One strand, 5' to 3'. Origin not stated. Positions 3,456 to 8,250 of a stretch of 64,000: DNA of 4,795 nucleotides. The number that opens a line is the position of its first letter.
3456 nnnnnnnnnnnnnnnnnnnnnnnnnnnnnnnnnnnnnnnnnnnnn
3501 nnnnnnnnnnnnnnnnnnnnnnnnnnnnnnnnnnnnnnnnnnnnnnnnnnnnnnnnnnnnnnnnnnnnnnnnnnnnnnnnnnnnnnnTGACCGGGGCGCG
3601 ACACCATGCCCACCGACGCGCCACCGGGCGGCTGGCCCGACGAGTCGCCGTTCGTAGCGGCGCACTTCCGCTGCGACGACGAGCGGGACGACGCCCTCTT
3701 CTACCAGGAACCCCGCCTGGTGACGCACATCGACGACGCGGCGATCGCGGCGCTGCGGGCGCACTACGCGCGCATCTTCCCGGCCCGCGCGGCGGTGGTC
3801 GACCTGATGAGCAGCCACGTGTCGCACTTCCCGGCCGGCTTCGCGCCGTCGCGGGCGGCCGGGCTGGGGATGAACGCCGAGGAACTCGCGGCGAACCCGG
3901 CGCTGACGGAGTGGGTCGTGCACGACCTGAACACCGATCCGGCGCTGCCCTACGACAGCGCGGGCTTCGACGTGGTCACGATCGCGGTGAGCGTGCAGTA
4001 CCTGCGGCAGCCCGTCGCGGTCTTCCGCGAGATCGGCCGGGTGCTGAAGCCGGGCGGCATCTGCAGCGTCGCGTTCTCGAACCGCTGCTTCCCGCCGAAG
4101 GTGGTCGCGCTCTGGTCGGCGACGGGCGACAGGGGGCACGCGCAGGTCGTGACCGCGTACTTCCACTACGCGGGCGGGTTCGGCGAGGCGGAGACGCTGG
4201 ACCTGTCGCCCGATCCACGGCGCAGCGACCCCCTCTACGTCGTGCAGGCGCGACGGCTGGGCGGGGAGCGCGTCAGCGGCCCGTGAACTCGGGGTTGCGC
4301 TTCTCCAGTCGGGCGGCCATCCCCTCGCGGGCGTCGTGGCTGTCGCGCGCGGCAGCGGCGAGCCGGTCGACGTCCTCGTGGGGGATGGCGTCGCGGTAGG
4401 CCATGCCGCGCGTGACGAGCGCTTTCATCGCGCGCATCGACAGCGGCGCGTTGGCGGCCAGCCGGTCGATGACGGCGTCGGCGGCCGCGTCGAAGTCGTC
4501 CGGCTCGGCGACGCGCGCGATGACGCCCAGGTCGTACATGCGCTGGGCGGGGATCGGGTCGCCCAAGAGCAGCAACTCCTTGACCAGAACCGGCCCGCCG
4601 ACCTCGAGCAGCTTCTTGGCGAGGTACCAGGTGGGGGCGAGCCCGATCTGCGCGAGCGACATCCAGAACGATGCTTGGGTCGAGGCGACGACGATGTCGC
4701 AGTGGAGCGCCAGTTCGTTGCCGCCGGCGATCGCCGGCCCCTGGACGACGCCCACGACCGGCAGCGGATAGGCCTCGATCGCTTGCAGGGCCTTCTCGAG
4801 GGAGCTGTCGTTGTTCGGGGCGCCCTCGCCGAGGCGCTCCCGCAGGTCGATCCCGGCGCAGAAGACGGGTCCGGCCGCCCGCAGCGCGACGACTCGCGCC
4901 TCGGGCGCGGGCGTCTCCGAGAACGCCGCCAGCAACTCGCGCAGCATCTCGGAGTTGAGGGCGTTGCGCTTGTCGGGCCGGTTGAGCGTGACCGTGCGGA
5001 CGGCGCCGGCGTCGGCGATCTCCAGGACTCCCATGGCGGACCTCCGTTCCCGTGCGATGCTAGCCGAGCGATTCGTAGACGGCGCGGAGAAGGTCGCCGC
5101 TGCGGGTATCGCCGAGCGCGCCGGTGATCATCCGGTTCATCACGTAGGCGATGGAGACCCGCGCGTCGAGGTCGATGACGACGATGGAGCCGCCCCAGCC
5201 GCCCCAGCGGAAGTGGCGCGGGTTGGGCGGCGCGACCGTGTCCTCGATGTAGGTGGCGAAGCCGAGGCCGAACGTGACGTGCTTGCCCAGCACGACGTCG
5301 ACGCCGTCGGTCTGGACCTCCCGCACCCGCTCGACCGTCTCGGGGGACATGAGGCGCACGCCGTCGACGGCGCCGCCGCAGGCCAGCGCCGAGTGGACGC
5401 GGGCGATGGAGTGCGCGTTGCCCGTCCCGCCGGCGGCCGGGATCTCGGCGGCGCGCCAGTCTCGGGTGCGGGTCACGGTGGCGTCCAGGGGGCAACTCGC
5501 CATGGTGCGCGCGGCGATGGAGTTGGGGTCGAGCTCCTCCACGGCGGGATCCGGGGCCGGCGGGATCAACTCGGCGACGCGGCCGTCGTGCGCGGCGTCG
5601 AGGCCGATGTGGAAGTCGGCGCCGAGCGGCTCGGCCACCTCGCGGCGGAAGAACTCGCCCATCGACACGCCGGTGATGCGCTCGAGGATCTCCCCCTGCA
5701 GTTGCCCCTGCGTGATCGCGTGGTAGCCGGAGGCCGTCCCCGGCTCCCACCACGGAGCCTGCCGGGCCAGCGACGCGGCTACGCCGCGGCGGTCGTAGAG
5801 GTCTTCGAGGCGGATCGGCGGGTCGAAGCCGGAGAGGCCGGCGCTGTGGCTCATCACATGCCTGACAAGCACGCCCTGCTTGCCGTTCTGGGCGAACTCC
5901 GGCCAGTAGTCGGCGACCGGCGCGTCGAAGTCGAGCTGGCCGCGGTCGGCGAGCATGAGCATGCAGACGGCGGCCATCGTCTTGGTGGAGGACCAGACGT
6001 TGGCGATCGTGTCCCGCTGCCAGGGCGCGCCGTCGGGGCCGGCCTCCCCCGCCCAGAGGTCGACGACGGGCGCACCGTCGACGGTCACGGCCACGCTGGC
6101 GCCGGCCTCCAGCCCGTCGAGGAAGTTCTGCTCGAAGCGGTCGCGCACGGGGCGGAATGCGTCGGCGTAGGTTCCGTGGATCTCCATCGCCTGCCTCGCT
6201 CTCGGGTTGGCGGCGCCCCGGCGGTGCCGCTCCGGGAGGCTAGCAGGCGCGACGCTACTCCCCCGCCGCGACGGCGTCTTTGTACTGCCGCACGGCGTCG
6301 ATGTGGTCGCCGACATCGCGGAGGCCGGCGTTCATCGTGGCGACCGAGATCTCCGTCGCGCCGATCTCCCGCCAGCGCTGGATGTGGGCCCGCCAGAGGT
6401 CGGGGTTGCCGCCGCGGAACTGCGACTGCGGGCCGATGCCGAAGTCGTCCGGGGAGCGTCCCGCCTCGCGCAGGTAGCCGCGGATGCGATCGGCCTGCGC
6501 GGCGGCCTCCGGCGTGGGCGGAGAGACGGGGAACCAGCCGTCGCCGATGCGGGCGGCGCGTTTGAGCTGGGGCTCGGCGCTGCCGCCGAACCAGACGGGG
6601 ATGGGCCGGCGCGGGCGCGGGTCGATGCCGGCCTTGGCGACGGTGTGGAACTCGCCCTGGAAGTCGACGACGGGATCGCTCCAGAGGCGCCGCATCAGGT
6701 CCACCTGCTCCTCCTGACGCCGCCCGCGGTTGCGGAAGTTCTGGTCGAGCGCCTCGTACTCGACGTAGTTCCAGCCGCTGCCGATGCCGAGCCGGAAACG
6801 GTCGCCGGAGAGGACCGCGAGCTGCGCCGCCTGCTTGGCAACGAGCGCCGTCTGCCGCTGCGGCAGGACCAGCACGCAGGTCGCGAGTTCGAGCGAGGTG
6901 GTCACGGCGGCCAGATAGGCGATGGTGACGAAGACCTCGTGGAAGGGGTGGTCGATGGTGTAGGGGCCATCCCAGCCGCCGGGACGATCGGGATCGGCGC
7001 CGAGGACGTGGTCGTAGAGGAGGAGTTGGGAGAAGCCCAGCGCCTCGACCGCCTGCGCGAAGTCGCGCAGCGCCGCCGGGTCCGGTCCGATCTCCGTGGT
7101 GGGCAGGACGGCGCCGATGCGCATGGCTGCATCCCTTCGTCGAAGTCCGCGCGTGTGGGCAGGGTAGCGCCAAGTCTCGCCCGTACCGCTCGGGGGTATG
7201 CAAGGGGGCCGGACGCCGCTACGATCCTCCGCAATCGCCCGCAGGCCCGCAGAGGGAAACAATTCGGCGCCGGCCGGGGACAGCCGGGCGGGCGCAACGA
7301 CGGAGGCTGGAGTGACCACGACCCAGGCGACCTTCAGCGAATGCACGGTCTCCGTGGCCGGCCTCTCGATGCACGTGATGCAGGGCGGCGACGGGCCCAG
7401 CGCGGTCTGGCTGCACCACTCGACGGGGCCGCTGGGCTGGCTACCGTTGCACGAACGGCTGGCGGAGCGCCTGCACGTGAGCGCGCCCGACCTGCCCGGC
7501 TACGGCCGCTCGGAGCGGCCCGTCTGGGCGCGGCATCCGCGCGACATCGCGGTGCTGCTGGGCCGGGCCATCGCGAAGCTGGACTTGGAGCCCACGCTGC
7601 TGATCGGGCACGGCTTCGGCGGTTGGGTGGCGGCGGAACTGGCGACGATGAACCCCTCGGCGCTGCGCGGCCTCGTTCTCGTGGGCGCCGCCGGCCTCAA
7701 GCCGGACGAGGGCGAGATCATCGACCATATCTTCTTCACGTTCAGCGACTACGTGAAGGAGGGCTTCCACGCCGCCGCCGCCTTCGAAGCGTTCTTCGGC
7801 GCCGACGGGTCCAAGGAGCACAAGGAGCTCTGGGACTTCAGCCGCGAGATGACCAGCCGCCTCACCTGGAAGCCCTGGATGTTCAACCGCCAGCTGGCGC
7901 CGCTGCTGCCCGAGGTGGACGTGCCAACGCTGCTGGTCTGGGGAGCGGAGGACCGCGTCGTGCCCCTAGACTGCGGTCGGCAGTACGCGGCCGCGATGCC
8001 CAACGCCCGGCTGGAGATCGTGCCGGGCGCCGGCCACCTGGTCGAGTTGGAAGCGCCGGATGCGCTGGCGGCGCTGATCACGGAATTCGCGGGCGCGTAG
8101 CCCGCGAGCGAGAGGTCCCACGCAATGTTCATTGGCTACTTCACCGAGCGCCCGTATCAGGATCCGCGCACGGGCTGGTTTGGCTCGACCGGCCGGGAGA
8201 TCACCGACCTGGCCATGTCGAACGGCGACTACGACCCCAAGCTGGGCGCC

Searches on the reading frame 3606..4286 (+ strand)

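Call 6: search_protein_families(library=pfam, proteins=[window:3606-4286:+], max_evalue=0.01)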
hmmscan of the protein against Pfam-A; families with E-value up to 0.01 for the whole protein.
window:3606-4286:+ (226 aa): 5 families
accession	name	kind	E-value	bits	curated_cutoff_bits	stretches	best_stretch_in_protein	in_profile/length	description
PF08241.18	Methyltransf_11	-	4e-09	37.4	21.2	1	91-154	34-94/95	Methyltransferase domain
PF13649.12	Methyltransf_25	-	3.4e-06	28.1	27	1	95-151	42-97/97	Methyltransferase domain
PF08242.18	Methyltransf_12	-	8e-06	26.9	30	1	91-153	37-98/98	Methyltransferase domain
PF13847.12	Methyltransf_31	-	5.5e-05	23.3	27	1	106-159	59-113/145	Methyltransferase domain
PF01209.24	Ubie_methyltran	-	0.00014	21.7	20.1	1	112-155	108-151/233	ubiE/COQ5 methyltransferase family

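Call 7: search_protein_families(library=ncbifam, proteins=[window:3606-4286:+], max_evalue=0.01)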
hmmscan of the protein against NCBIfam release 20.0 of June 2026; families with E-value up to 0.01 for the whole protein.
window:3606-4286:+ (226 aa): 11 families
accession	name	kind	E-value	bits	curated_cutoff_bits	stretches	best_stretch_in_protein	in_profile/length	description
NF001241.0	PRK00216.1-2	equivalog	2.5e-05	24.1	327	1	108-159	100-152/231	demethylmenaquinone methyltransferase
NF007610.0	PRK10258.1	equivalog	4.3e-05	23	342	1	112-180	95-163/251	malonyl-ACP O-methyltransferase BioC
TIGR02752.1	MenG_heptapren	equivalog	5.1e-05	22.9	419.85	1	113-153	107-147/231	demethylmenaquinone methyltransferase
NF001243.0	PRK00216.1-4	equivalog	9.7e-05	21.8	235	1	113-152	109-148/237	demethylmenaquinone methyltransferase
NF045667.1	MTase_DVU1556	equivalog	0.0002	20.9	155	1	83-153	47-117/213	DVU_1556 family methyltransferase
NF001240.0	PRK00216.1-1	equivalog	0.00028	20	378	1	112-158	125-172/251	bifunctional demethylmenaquinone methyltransferase/2-methoxy-6-polyprenyl-1,4-benzoquinol methylase UbiE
TIGR01934.1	MenG_MenH_UbiE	subfamily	0.00031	20.1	158.35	1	113-154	99-140/223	ubiquinone/menaquinone biosynthesis methyltransferase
NF052510.1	methyltran_MpqE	exception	0.00092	18.7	335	1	112-157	108-154/234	methyl-plastoquinone biosynthesis methyltransferase MpqE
NF001244.0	PRK00216.1-5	equivalog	0.0012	18.2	216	1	113-154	111-152/236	bifunctional demethylmenaquinone methyltransferase/2-methoxy-6-polyprenyl-1,4-benzoquinol methylase UbiE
NF001242.0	PRK00216.1-3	equivalog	0.0016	17.9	351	1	111-154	131-174/258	bifunctional demethylmenaquinone methyltransferase/2-methoxy-6-polyprenyl-1,4-benzoquinol methylase UbiE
TIGR02072.1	BioC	equivalog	0.0063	16.3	184.95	1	114-154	91-131/244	malonyl-ACP O-methyltransferase BioC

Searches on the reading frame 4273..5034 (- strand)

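Call 6: search_protein_families(library=pfam, proteins=[window:4273-5034:-], max_evalue=0.01)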
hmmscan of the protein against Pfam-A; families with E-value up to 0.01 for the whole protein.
window:4273-5034:- (253 aa): 2 families
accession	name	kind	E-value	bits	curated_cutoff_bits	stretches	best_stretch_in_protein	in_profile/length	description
PF00378.25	ECH_1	-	1.8e-44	152.4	27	1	10-252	4-250/251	Enoyl-CoA hydratase/isomerase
PF16113.10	ECH_2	-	1.8e-21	77.5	27.2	1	12-134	1-131/335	Enoyl-CoA hydratase/isomerase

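Call 7: search_protein_families(library=ncbifam, proteins=[window:4273-5034:-], max_evalue=0.01)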
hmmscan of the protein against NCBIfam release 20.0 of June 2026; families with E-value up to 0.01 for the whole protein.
window:4273-5034:- (253 aa): 72 families (the best 25 are shown)
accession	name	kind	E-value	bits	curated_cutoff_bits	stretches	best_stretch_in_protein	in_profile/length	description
NF005891.0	PRK07854.1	equivalog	1.5e-49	168.8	237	1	5-253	3-243/243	enoyl-CoA hydratase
NF004840.0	PRK06190.1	equivalog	1.5e-48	165.7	253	1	3-241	5-246/260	enoyl-CoA hydratase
NF051848.1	EnCoAHydtEchA19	equivalog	1.6e-48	165.5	400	1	6-253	4-258/258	enoyl-CoA hydratase EchA19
NF008506.0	PRK11423.1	equivalog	2.6e-43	148.4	257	1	9-253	11-261/261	methylmalonyl-CoA decarboxylase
NF046063.1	oxepin_alt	equivalog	3.7e-43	147.8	300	1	5-249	3-254/254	oxepin-CoA hydrolase, alternative type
NF005700.0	PRK07511.1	subfamily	7.1e-42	143.8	274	1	7-251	8-259/260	enoyl-CoA hydratase family protein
NF004781.0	PRK06127.1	subfamily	6.2e-41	140.8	291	1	4-253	13-269/269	enoyl-CoA hydratase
NF004796.0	PRK06144.1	subfamily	1.5e-38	132.7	272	1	6-253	12-262/262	enoyl-CoA hydratase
TIGR02280.1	PaaB1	equivalog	7.2e-38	130.6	345.15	1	10-253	7-256/256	2-(1,2-epoxy-1,2-dihydrophenyl)acetyl-CoA isomerase PaaG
NF006100.0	PRK08252.1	subfamily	1.3e-37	129.7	282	1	7-253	8-254/254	crotonase/enoyl-CoA hydratase family protein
NF006007.0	PRK08138.1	subfamily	8.4e-37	126.9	355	1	8-253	14-261/261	enoyl-CoA hydratase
NF005879.0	PRK07827.1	equivalog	1.3e-36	126.1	283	1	6-250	11-259/261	enoyl-CoA hydratase family protein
NF005073.0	PRK06495.1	subfamily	5.3e-36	124.2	296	1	10-253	12-257/257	enoyl-CoA hydratase/isomerase family protein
NF005864.0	PRK07799.1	equivalog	7.7e-36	123.6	316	1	8-252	14-265/266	crotonase/enoyl-CoA hydratase family protein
NF006008.0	PRK08139.1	equivalog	9.3e-36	123.7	313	1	3-252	12-265/266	enoyl-CoA hydratase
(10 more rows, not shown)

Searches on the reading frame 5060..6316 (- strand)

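Call 6: search_protein_families(library=pfam, proteins=[window:5060-6316:-], max_evalue=0.01)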
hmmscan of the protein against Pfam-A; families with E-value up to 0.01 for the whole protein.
window:5060-6316:- (418 aa): 1 family
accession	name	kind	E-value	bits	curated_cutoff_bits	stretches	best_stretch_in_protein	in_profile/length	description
PF00144.29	Beta-lactamase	-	4.9e-67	226.9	27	1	63-399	6-314/329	Beta-lactamase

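Call 7: search_protein_families(library=ncbifam, proteins=[window:5060-6316:-], max_evalue=0.01)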
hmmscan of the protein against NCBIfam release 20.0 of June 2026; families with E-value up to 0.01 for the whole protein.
window:5060-6316:- (418 aa): 26 families (the best 25 are shown)
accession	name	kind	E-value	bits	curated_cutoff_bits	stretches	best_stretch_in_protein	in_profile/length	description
NF052353.1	EstBLacLipLMycb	equivalog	7.6e-59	199.6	650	1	39-401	8-376/420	esterase/beta-lactamase LipL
NF038269.1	lipase_LipE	equivalog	7.6e-28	97.7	750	1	98-333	81-317/407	lipase LipE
NF052559.1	MthAcHydAcmB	equivalog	4.5e-10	38.8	550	1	77-244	31-220/391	methyl acetate hydrolase AcmB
NF038366.1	blaSFDC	exception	1.6e-08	34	840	1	72-231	47-202/382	SFDC family class C beta-lactamase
NF000191.1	CMY2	exception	1.6e-08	33.7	800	1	72-232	47-203/381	CMY-2 family class C beta-lactamase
NF033085.1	bla_class_C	equivalog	8.8e-08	31.3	415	1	71-214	22-161/356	class C beta-lactamase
NF012173.1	CMY2-MIR-ACT-EC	exception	1.1e-07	31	680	1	72-233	47-204/380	CMY2/MIR/ACT/EC family class C beta-lactamase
NF041662.1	ampC_Kaer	exception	1.3e-07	30.7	825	1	72-232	47-203/381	AmpC-Kaer family extended-spectrum class C beta-lactamase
NF000397.2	blaACC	exception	1.5e-07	30.8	850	1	71-228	48-200/385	ACC family cephalosporin-hydrolyzing class C beta-lactamase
NF000185.2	BlaEC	exception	7.3e-07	28.5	850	1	71-232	42-199/377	BlaEC family class C beta-lactamase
NF000187.3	BlaMIR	exception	1.1e-06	28.1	882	1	72-235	47-206/381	MIR family cephalosporin-hydrolyzing class C beta-lactamase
NF000423.2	blaSRT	exception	1.1e-06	28.1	860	1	72-166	43-137/378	SRT/SST family class C beta-lactamase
NF038238.1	blaBUT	exception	1.3e-06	27.8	850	1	72-232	49-205/383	BUT family class C beta-lactamase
NF002968.0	PRK03642.1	equivalog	2.3e-06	26.7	385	1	102-233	95-237/432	penicillin binding protein PBP4B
NF007943.0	PRK10662.1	equivalog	3.9e-06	25.7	266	1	57-232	36-218/380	D-alanyl-D-alanine-carboxypeptidase/endopeptidase AmpH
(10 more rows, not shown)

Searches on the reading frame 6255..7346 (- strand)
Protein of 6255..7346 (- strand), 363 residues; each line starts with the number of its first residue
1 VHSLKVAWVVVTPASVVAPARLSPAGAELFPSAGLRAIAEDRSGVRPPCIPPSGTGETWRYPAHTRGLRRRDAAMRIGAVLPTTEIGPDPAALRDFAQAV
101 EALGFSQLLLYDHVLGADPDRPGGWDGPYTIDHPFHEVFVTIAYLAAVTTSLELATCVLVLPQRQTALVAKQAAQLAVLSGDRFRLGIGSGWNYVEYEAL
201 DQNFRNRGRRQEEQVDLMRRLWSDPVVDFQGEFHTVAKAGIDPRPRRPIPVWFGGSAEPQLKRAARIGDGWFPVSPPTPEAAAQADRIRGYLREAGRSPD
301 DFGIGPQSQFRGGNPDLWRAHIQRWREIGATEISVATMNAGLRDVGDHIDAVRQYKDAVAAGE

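Call 6: search_protein_families(library=pfam, proteins=[window:6255-7346:-], max_evalue=0.01)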
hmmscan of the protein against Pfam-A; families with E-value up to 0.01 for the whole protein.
window:6255-7346:- (363 aa): 1 family
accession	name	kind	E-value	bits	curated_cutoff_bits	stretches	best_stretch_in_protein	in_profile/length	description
PF00296.26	Bac_luciferase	-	3.6e-51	174.8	27.9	1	84-309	10-227/314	Luciferase-like monooxygenase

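Call 7: search_protein_families(library=ncbifam, proteins=[window:6255-7346:-], max_evalue=0.01)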
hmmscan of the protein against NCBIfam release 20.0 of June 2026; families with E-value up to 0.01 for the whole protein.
window:6255-7346:- (363 aa): 32 families (the best 25 are shown)
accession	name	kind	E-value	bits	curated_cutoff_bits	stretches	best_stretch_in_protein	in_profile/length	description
TIGR03619.1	F420_Rv2161c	subfamily_domain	1.2e-76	257.5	166.9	1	95-336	2-246/247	TIGR03619 family F420-dependent LLM class oxidoreductase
TIGR03560.1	F420_Rv1855c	subfamily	3.7e-34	118.5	231.4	1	92-301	14-221/227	TIGR03560 family F420-dependent LLM class oxidoreductase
TIGR03571.1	lucif_BA3436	subfamily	1.2e-28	100.2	303.9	1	71-290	7-223/304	TIGR03571 family LLM class oxidoreductase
TIGR03854.1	F420_MSMEG_3544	hypoth_equivalog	1.2e-26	93.8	295.6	1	136-350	41-258/290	TIGR03854 family LLM class F420-dependent oxidoreductase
TIGR03621.1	F420_MSMEG_2516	subfamily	8.6e-22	77.6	213.15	1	139-269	43-171/295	TIGR03621 family F420-dependent LLM class oxidoreductase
TIGR03557.1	F420_G6P_family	subfamily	1.7e-20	73.4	210.4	1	90-276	12-190/316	TIGR03557 family F420-dependent LLM class oxidoreductase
TIGR04021.1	LLM_DMSO2_sfnG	equivalog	6.7e-20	71.8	382.95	1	128-303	54-231/350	dimethylsulfone monooxygenase SfnG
TIGR03612.1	RutA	equivalog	8.8e-16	58.3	498.3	1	136-297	65-233/355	pyrimidine utilization protein A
TIGR03559.1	F420_Rv3520c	subfamily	1.2e-15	57.4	335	1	139-275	41-190/325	LLM class F420-dependent oxidoreductase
TIGR04465.1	ArgArg_F420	equivalog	1.7e-15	57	470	1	77-283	48-244/364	F420-dependent hydroxymycolic acid dehydrogenase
TIGR04020.1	seco_metab_LLM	subfamily_domain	6.1e-15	55.2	244.45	1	139-267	54-184/341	MupA/Atu3671 family FMN-dependent luciferase-like monooxygenase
TIGR04036.1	LLM_CE1758_fam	subfamily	4.5e-14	52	479.1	1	140-272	62-198/355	CE1758 family FMN-dependent luciferase-like monooxygenase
TIGR03554.1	F420_G6P_DH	equivalog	7.5e-14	51.5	420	1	142-275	53-194/331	glucose-6-phosphate dehydrogenase (coenzyme-F420)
TIGR03555.1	F420_mer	equivalog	9.2e-14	51.5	348.7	1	129-304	30-206/325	5,10-methylenetetrahydromethanopterin reductase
TIGR04024.1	F420_NP1902A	hypoth_equivalog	1.8e-13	50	345.4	1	136-274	40-179/330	TIGR04024 family LLM class F420-dependent oxidoreductase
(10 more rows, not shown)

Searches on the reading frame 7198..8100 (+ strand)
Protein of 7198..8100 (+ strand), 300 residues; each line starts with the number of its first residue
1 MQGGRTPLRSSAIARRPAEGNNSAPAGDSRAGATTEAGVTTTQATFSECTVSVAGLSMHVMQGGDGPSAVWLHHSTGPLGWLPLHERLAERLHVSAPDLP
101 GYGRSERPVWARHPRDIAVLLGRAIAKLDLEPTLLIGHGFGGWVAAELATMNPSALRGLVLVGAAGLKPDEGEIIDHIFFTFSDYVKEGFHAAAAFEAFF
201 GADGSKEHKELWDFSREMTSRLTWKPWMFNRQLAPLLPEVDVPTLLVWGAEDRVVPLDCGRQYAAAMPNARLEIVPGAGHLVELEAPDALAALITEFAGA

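Call 6: search_protein_families(library=pfam, proteins=[window:7198-8100:+], max_evalue=0.01)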
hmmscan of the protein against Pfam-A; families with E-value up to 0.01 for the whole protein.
window:7198-8100:+ (300 aa): 4 families
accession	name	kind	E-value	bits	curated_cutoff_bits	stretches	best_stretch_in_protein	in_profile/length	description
PF12697.13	Abhydrolase_6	-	3.6e-23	83.8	26.3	1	73-292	4-216/217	Alpha/beta hydrolase family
PF00561.26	Abhydrolase_1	-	8.5e-22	78.4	25.8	1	81-286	16-244/245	alpha/beta hydrolase fold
PF12146.15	Hydrolase_4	-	1.1e-13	51.5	27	1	92-285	32-237/239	Serine aminopeptidase, S33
PF08386.16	Abhydrolase_4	-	0.00076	20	21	1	239-285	30-78/103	TAP-like protein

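Call 7: search_protein_families(library=ncbifam, proteins=[window:7198-8100:+], max_evalue=0.01)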
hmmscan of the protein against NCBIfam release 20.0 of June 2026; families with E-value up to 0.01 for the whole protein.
window:7198-8100:+ (300 aa): 30 families (the best 25 are shown)
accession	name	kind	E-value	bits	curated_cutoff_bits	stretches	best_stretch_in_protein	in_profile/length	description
NF011457.0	PRK14875.1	equivalog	9.8e-31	107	307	2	38-169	102-236/372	acetoin dehydrogenase dihydrolipoyllysine-residue acetyltransferase subunit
TIGR03056.1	bchO_mg_che_rel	equivalog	2.5e-24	85.8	172.55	2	233-298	212-277/278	alpha/beta fold hydrolase BchO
NF051488.1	bifunc_PcaDC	exception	2.8e-21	76.1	390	1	81-298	28-250/375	bifunctional 3-oxoadipate enol-lactonase/4-carboxymuconolactone decarboxylase PcaDC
NF051487.1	bifunc_PcaCD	exception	7.7e-21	74.7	430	1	31-298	138-411/413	bifunctional 4-carboxymuconolactone decarboxylase/3-oxoadipate enol-lactonase PcaCD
NF045632.1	hydroxlase_HsaD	equivalog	7.9e-20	71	400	2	242-298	232-288/290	4,5:9,10-diseco-3-hydroxy-5,9,17-trioxoandrosta-1(10),2-diene-4-oate hydrolase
TIGR02427.1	protocat_pcaD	equivalog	1.3e-18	67.3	255.85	1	81-297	29-249/251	3-oxoadipate enol-lactonase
TIGR01738.1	bioH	equivalog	1.7e-15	57.3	206.95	2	81-165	20-99/245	pimeloyl-ACP methyl ester esterase BioH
TIGR03695.1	menH_SHCHC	equivalog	5.7e-15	55.4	208.55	2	69-168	5-109/252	2-succinyl-6-hydroxy-2,4-cyclohexadiene-1-carboxylate synthase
NF002938.0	PRK03592.1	equivalog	1.9e-14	53.7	241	1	42-164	6-129/298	haloalkane dehalogenase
NF050089.1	i_nPHAscl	equivalog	2.4e-14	53.1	300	2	81-167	34-120/288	intracellular short-chain-length polyhydroxyalkanoate depolymerase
TIGR03343.1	biphenyl_bphD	equivalog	6e-14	51.9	462.15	1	54-297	18-279/282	2-hydroxy-6-oxo-6-phenylhexa-2,4-dienoate hydrolase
NF002873.0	PRK03204.1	equivalog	2.8e-13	49.8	466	2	57-170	25-139/286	haloalkane dehalogenase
TIGR03611.1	RutD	equivalog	3.7e-13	49.5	238.5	2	81-164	29-113/258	pyrimidine utilization protein D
NF052614.1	AB_fold_OlsI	equivalog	3e-11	43.3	385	1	131-297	89-254/272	ornithine lipid biosynthesis O-acyltransferase OlsI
NF058580.1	lipase_V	equivalog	9.6e-11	41.8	300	1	98-277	58-218/230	EstV family lipase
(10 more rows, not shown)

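Call 29: search_solved_structures(query=window:7198-8100:+, max_evalue=1e-8)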
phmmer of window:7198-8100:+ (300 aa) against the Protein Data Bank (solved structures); distinct sequences matched with E-value up to 1e-8: 76 (the best 60 are shown).
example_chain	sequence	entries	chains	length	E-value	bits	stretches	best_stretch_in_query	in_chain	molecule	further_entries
21dl_A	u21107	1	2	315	2.9e-18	69.4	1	51-150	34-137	RPA1511_5221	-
27ct_A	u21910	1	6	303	1.3e-17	67.3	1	51-295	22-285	RPA1511_2297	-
6i8w_A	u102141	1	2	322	6.4e-17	65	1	43-171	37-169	Alpha/beta fold hydrolase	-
10xn_A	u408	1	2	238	3.4e-16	62.6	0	64-182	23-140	Triacylglycerol lipase related protein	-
2vf2_A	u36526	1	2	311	4.1e-16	62.3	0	32-168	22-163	2-HYDROXY-6-OXO-6-PHENYLHEXA-2,4-DIENOATE HYDROLASE BPHD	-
2wud_A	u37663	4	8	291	4.2e-16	62.3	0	43-168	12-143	2-HYDROXY-6-OXO-6-PHENYLHEXA-2,4-DIENOATE HYDROLASE BPHD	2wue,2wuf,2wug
7zjt_A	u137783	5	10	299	4.7e-16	62.2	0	43-168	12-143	4,5:9,10-diseco-3-hydroxy-5,9,17-trioxoandrosta-1(10),2-diene-4-oate hydrolase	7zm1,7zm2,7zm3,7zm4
5jz9_A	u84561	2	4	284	8.3e-16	61.3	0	46-168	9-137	4,5:9,10-diseco-3-hydroxy-5,9,17-trioxoandrosta-1(10),2-diene-4-oate hydrolase | 2-hydroxy-6-oxo-6-phenylhexa-2,4-dienoate hydrolase BphD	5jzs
5jzb_A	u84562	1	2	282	1.5e-15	60.5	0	46-168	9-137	4,5:9,10-diseco-3-hydroxy-5,9,17-trioxoandrosta-1(10),2-diene-4-oate hydrolase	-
8hgu_A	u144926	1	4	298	3.5e-15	59.3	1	51-160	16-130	Alpha/beta hydrolase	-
5ng7_A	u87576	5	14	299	1.8e-14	56.9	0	51-165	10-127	epoxide hydrolase | Alpha/beta epoxide hydrolase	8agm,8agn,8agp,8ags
9ijk_A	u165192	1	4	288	2.6e-14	56.4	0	225-297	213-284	2-hydroxy-6-oxononadienedioate/2-hydroxy-6-oxononatrienedioate hydrolase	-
1u2e_A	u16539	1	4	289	2.6e-14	56.4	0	225-297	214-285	2-hydroxy-6-ketonona-2,4-dienedioic acid hydrolase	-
2og1_A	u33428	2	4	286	8.1e-14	54.8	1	54-297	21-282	2-hydroxy-6-oxo-6-phenylhexa-2,4-dienoate hydrolase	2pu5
2puh_A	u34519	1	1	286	8.1e-14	54.8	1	54-297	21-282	2-hydroxy-6-oxo-6-phenylhexa-2,4-dienoate hydrolase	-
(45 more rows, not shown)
